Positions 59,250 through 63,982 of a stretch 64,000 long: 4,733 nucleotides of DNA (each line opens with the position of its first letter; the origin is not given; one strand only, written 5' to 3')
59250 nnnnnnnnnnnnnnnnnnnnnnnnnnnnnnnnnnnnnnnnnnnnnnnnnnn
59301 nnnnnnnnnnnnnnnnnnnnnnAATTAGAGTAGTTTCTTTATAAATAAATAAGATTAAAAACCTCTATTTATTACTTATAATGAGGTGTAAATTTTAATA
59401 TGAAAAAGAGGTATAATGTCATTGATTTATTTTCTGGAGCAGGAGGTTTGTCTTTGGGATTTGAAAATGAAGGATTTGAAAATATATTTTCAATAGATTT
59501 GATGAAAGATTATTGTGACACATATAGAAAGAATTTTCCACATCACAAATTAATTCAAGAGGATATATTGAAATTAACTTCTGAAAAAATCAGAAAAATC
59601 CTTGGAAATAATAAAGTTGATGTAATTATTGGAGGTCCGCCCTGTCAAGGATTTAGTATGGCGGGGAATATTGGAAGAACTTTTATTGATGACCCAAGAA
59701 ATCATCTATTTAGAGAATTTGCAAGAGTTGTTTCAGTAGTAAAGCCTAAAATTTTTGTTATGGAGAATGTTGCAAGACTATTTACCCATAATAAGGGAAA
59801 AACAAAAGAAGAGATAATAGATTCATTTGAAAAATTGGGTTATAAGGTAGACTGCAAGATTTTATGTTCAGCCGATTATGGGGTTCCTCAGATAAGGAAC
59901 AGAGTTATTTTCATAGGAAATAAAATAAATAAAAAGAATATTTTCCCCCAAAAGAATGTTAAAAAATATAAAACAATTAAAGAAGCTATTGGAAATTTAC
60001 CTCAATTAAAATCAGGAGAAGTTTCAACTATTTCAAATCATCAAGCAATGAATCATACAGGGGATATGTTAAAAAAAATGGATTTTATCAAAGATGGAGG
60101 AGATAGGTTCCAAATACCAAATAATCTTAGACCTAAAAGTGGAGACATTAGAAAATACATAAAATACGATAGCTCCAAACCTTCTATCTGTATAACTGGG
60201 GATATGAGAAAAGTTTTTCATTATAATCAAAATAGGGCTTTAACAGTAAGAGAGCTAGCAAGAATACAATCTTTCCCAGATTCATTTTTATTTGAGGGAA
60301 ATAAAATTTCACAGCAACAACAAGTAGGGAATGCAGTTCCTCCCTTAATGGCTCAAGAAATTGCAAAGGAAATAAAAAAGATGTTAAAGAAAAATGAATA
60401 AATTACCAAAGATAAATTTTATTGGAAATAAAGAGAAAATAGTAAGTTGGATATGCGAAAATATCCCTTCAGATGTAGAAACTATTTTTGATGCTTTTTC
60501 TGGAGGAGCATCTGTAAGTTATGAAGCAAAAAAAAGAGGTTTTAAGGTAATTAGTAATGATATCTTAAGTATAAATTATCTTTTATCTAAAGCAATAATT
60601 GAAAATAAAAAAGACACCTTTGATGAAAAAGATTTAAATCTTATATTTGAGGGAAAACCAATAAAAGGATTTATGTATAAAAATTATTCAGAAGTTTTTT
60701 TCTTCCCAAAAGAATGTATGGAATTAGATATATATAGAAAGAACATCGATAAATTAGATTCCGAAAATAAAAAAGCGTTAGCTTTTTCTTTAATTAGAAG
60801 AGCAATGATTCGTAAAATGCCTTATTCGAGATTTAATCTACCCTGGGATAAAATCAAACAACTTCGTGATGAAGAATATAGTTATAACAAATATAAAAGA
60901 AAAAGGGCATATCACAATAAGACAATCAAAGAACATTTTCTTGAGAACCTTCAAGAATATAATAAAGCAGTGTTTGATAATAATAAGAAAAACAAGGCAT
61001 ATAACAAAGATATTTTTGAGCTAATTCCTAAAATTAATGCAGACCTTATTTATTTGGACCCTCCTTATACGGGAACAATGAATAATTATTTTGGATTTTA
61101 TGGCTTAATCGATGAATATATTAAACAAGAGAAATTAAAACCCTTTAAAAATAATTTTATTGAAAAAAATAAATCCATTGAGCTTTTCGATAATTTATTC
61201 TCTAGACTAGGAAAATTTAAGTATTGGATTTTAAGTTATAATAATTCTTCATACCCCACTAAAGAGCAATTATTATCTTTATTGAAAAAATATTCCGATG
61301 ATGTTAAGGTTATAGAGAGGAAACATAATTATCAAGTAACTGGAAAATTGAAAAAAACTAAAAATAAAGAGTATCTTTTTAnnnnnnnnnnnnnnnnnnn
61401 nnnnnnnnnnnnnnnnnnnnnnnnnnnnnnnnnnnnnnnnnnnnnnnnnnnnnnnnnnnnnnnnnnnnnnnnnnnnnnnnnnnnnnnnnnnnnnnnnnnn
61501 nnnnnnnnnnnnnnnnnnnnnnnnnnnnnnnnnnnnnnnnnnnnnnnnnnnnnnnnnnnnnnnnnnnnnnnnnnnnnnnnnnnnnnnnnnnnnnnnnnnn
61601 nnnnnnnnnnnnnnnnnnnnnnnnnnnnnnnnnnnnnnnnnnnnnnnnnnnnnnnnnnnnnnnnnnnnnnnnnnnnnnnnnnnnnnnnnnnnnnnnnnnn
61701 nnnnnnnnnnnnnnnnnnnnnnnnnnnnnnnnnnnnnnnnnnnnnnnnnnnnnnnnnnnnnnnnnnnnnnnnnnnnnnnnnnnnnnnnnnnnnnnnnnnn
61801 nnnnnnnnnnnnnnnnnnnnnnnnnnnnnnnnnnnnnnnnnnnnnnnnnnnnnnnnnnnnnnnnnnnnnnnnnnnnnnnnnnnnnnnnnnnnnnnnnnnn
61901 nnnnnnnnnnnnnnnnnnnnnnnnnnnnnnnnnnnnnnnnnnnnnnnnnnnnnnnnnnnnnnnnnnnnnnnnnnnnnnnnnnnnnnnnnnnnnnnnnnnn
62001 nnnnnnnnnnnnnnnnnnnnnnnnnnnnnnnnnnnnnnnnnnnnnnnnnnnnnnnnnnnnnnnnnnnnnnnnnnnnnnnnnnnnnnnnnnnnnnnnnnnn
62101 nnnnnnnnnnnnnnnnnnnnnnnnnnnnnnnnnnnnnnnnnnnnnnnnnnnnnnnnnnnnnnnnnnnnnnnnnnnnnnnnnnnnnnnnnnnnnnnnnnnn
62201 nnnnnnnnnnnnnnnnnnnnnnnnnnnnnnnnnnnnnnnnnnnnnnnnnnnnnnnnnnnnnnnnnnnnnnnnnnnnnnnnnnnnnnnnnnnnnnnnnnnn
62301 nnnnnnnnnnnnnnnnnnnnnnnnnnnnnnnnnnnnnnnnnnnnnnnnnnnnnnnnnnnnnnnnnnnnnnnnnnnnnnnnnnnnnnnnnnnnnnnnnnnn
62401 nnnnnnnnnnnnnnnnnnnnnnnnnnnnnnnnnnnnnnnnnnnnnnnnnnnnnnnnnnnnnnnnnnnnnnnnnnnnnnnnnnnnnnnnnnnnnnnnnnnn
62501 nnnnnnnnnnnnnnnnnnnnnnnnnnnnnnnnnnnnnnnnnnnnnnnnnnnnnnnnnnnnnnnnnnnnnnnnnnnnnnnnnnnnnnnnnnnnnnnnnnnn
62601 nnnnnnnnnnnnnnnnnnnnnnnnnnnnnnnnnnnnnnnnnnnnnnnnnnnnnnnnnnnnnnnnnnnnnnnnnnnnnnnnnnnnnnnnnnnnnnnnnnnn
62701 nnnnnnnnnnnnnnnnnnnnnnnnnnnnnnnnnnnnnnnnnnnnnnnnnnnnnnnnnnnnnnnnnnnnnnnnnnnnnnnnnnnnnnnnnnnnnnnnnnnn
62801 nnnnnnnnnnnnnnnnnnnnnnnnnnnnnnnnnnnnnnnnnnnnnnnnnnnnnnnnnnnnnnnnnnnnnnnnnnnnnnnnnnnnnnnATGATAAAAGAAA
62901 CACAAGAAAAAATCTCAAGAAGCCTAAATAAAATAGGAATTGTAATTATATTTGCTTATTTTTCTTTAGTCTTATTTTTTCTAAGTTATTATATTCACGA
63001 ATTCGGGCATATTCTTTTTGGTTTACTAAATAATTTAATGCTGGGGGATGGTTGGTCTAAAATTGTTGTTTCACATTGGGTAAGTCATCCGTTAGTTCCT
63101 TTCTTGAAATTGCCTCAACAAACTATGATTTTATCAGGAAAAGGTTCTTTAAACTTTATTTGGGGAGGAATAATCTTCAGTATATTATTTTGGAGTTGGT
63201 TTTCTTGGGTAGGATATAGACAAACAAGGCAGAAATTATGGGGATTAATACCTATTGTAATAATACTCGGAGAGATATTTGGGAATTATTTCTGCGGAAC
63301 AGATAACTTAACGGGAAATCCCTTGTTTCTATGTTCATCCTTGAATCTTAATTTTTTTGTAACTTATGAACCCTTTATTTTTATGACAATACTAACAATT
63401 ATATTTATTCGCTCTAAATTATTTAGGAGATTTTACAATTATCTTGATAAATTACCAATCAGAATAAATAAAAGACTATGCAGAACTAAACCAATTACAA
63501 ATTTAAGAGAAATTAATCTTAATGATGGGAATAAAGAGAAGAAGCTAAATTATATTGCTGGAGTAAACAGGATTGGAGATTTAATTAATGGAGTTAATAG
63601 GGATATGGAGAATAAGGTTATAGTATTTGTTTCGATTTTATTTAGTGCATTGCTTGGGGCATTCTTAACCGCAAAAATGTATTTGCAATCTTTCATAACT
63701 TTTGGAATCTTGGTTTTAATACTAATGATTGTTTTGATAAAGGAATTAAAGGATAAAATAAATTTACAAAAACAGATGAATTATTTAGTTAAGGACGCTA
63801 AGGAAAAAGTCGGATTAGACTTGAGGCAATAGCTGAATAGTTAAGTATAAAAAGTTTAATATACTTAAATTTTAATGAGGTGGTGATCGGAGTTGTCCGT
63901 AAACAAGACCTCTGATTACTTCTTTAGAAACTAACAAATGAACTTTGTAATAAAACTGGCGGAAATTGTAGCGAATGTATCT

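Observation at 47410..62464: tRNA-Glu-adjacent integrated element combining a tyrosine recombinase, an SF3-like ATPase and a phi29-like protein-primed PolB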

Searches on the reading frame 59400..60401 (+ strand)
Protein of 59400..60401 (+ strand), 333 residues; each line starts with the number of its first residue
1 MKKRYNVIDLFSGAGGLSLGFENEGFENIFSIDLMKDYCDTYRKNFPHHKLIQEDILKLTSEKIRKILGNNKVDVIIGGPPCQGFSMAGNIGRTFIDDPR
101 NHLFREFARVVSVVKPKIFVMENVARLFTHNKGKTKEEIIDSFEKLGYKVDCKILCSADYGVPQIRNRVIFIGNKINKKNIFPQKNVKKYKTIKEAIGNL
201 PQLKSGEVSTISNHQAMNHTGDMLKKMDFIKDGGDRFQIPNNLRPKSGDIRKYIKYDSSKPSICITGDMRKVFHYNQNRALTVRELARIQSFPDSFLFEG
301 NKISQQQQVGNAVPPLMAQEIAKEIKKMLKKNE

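Call 9: search_protein_families(library=pfam, proteins=[window:59400-60401:+], max_evalue=0.1)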
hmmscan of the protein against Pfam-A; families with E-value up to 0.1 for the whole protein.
window:59400-60401:+ (333 aa): 6 families
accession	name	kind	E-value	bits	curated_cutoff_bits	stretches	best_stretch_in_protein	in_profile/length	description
PF00145.23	DNA_methylase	-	2.6e-80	270.7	22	1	5-327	1-324/324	C-5 cytosine-specific DNA methylase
PF09445.16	Methyltransf_15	-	5.1e-06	26.6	22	1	7-87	4-86/165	RNA cap guanine-N2 methyltransferase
PF01728.25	FtsJ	-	0.0015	18.9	24.1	1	4-78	22-97/181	FtsJ-like methyltransferase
PF13847.12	Methyltransf_31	-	0.0025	18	27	0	2-77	2-79/145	Methyltransferase domain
PF05175.20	MTS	-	0.0072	16.4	23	1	4-105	32-132/170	Methyltransferase small domain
PF03602.21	Cons_hypoth95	-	0.028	14.5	24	1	5-82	43-123/182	Conserved hypothetical protein 95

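Call 87: search_protein_families(library=padloc, proteins=[window:59400-60401:+], max_evalue=0.001)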
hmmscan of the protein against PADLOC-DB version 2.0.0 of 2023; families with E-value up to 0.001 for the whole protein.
window:59400-60401:+ (333 aa): 64 families (the best 25 are shown)
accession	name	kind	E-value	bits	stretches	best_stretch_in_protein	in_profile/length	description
PDLC03378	MTase_II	-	6.1e-111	369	1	4-332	2-333/344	Type II methyltransferase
PDLC03234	MTase_II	-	9e-111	368.7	1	1-332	1-369/375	Type II methyltransferase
PDLC03326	MTase_II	-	6.1e-94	313.5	2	3-242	3-255/412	Type II methyltransferase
PDLC00033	DruM2|DruM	-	1.4e-86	289.1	1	5-332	22-367/368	DNA cytosine methylase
PDLC03272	MTase_II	-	3.3e-77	258.3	1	2-331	72-392/407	Type II methyltransferase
PDLC02649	DrmMII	-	1.2e-74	249.7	3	54-229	98-278/422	DrmMII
PDLC00026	DruM2|DruM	-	5.9e-71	237.7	1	2-331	2-320/336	DNA cytosine methylase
PDLC03237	MTase_II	-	1.4e-70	236.4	2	7-191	796-983/1036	Type II methyltransferase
PDLC02648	DrmMII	-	4.1e-62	208.5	2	1-194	18-250/468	DrmMII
PDLC02656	DrmMII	-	3e-60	202.4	2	1-203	1-235/491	DrmMII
PDLC00031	DruM2|DruM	-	4.8e-59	198.3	2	5-206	12-215/361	DNA cytosine methylase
PDLC02650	DrmMII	-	5.8e-59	198.1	2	4-129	8-138/435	DrmMII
PDLC03307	MTase_II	-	2.7e-58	196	2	8-190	4-207/382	Type II methyltransferase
PDLC00027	DruM2|DruM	-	1.5e-57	193.6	2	5-188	12-187/361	DNA cytosine methylase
PDLC03225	MTase_II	-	3.4e-56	189.2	3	2-127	5-139/615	Type II methyltransferase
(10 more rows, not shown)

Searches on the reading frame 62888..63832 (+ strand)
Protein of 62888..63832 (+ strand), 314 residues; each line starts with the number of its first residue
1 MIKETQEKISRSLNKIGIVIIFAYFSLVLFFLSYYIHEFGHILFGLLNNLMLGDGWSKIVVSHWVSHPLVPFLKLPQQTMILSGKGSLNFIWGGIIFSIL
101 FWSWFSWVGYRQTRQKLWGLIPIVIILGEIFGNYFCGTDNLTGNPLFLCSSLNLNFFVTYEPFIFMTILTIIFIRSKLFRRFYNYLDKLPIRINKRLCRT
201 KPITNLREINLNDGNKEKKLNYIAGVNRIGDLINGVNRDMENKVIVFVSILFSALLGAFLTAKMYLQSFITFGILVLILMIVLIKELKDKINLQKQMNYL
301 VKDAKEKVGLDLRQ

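Call 9: search_protein_families(library=pfam, proteins=[window:62888-63832:+], max_evalue=0.1)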
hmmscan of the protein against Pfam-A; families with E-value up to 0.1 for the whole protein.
window:62888-63832:+ (314 aa): 0 families

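Call 13: find_encoding_contigs(protein=window:62888-63832:+, flank=10000, max_places=6)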
Protein window:62888-63832:+ (314 aa): 1 contig read that carries it; 1 place shown.
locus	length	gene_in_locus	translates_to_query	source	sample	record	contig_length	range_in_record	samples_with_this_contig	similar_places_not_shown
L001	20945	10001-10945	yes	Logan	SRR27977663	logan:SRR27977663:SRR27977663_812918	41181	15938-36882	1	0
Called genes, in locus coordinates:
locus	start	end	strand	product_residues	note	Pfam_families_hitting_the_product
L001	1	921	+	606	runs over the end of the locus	PF03175:DNA_pol_B_2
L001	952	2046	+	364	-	PF14022:DUF4238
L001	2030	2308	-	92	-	-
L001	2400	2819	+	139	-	PF04480:DUF559 (weak)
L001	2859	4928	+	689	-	PF03235:GmrSD_N, PF07510:GmrSD_C, PF18899:DUF5655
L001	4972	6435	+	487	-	PF11074:DUF2779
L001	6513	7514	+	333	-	PF00145:DNA_methylase, PF09445:Methyltransf_15 (weak)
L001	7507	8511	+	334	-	PF02086:MethyltransfD12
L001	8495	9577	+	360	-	PF13391:HNH_2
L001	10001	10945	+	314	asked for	-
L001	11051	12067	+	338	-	-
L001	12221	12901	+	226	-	PF13489:Methyltransf_23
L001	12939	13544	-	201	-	-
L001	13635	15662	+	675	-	PF13307:Helicase_C_2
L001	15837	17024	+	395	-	PF01751:Toprim, PF13155:Toprim_2, PF13662:Toprim_4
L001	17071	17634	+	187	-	-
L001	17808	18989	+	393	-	-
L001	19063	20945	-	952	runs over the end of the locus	PF02463:SMC_N, PF13476:AAA_23, PF13304:AAA_21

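Call 30: search_protein_families(library=phrogs, proteins=[window:62888-63832:+, L001:11051-12067:+, L001:12221-12901:+], max_evalue=0.01)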
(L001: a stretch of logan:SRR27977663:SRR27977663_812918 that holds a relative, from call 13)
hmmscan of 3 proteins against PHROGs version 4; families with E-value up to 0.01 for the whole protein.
window:62888-63832:+ (314 aa): 0 families

L001:11051-12067:+ (338 aa): 0 families

L001:12221-12901:+ (226 aa): 1 family
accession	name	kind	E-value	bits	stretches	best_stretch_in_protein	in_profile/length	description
phrog_4752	-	other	7.2e-05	23.2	1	33-136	51-171/241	tRNA methyltransferase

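Call 46: search_protein_families(library=ncbifam, proteins=[window:62888-63832:+, L001:11051-12067:+], max_evalue=0.01)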
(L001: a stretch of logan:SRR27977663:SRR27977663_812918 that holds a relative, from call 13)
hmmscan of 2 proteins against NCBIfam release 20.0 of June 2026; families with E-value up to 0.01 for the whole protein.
window:62888-63832:+ (314 aa): 0 families

L001:11051-12067:+ (338 aa): 0 families

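Call 87: search_protein_families(library=padloc, proteins=[window:62888-63832:+, L001:11051-12067:+], max_evalue=0.001)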
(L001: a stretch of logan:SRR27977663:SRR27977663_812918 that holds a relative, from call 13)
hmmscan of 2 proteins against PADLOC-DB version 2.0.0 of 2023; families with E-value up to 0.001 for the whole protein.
window:62888-63832:+ (314 aa): 0 families

L001:11051-12067:+ (338 aa): 0 families

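Call 116: search_protein_families(library=pfam, proteins=[L001:11051-12067:+, L001:12221-12901:+, L001:12939-13544:-], max_evalue=0.05)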
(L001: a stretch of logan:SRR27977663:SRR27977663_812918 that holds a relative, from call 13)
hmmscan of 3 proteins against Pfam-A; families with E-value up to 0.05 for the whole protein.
L001:11051-12067:+ (338 aa): 0 families

L001:12221-12901:+ (226 aa): 10 families
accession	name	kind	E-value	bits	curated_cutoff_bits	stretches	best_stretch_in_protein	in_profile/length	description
PF13489.12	Methyltransf_23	-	6.4e-08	32.9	27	1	18-126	6-117/164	Methyltransferase domain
PF05175.20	MTS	-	9.5e-05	22.5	23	1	33-132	31-145/170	Methyltransferase small domain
PF13847.12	Methyltransf_31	-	0.00012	22.2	27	1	32-134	2-119/145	Methyltransferase domain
PF08242.18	Methyltransf_12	-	0.00015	22.9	30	1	38-123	1-98/98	Methyltransferase domain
PF08241.18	Methyltransf_11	-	0.00027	21.9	21.2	1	38-125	1-95/95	Methyltransferase domain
PF00398.26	RrnaAD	-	0.00077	19.1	24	1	19-65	16-62/263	Ribosomal RNA adenine dimethylase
PF13649.12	Methyltransf_25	-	0.00079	20.5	27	1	38-121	2-97/97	Methyltransferase domain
PF02353.26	CMAS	-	0.009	15.8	27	0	26-125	55-164/273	Mycolic acid cyclopropane synthetase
PF13679.12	Methyltransf_32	-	0.014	15.8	27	1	9-53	1-45/143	Methyltransferase domain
PF05401.17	NodS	-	0.017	15.4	24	0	35-126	45-145/201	Nodulation protein S (NodS)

L001:12939-13544:- (201 aa): 1 family
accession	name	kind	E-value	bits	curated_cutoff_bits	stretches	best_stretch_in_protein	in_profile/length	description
PF01891.21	CbiM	-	0.018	15.3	23.1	1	71-131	62-124/205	Cobalt uptake substrate-specific transmembrane region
